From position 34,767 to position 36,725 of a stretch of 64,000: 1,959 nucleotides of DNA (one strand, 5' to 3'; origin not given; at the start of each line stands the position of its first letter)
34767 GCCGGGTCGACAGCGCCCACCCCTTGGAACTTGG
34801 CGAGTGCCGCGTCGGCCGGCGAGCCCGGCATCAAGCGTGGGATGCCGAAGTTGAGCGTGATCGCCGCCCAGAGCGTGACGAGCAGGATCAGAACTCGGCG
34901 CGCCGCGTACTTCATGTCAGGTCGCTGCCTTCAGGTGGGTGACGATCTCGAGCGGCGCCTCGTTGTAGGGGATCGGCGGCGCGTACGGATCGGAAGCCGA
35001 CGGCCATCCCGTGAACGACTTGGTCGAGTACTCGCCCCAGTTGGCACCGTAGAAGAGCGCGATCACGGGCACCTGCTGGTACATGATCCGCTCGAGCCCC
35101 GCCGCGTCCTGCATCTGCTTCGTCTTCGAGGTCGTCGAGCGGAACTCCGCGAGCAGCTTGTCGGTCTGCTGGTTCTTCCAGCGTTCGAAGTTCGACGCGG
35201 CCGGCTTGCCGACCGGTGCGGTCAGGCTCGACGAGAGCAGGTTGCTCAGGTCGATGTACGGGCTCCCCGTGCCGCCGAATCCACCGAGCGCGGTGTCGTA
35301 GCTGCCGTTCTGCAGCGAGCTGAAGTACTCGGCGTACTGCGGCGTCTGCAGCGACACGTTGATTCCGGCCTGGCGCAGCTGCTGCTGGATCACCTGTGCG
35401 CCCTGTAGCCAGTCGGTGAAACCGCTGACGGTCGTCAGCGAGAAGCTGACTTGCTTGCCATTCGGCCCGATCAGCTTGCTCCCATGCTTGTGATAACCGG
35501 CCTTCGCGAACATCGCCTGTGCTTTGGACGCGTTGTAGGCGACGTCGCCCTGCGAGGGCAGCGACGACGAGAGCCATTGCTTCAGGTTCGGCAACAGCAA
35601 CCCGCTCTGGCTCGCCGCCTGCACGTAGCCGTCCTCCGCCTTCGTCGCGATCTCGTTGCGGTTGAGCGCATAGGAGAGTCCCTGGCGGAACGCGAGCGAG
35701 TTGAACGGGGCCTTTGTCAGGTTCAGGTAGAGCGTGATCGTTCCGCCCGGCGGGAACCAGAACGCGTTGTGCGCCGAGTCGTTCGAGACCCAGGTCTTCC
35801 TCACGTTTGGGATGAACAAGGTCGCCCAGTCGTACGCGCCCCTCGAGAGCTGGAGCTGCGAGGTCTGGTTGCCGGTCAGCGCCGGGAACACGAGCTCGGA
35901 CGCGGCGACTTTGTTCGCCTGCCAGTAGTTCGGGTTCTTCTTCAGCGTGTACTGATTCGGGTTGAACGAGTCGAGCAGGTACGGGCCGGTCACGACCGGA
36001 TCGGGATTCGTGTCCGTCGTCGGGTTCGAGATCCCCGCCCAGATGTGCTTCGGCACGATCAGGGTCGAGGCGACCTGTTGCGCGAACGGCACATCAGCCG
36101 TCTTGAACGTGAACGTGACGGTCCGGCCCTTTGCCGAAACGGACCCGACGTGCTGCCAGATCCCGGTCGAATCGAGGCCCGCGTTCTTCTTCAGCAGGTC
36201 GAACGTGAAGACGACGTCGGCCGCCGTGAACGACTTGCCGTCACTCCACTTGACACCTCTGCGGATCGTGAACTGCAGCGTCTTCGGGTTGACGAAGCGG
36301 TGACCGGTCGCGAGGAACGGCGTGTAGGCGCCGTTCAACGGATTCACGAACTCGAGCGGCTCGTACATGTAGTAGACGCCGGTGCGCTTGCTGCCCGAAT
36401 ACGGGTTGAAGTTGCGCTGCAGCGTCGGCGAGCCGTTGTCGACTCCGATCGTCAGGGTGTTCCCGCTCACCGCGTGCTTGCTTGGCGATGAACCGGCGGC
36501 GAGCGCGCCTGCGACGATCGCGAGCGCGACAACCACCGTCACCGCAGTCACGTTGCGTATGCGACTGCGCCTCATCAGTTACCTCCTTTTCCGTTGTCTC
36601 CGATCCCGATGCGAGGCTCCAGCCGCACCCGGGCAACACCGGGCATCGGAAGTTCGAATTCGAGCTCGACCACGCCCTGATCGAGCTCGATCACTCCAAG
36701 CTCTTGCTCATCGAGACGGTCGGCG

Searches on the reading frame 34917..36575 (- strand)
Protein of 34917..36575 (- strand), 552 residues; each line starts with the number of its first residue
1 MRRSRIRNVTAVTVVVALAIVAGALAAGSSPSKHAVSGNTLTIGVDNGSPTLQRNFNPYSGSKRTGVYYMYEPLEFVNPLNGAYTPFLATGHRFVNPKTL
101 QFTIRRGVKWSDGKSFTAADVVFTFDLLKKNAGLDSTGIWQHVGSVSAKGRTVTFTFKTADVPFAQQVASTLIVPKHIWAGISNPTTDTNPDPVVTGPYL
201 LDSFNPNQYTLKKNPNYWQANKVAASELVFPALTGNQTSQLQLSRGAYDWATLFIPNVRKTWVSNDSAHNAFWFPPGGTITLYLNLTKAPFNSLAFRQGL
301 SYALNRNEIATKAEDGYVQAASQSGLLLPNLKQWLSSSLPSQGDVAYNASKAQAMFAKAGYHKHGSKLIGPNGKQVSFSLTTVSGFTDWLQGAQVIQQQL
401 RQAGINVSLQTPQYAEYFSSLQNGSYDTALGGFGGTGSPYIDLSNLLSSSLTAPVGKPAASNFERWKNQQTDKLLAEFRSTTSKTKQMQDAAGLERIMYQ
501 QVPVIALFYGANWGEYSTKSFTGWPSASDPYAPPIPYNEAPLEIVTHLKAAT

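Call 25: search_protein_families(library=pfam, proteins=[window:34917-36575:-], max_evalue=0.001)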
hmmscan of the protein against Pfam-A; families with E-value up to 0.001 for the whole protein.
window:34917-36575:- (552 aa): 1 family
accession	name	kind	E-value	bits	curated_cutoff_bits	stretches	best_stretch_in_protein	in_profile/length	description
PF00496.27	SBP_bac_5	-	1.8e-66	225.2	32.4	1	85-448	3-362/368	Bacterial extracellular solute-binding proteins, family 5 Middle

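Call 27: find_encoding_contigs(protein=window:34917-36575:-, flank=3000, max_places=3)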
Protein window:34917-36575:- (552 aa): no gene with exactly this product is on record in the collection.
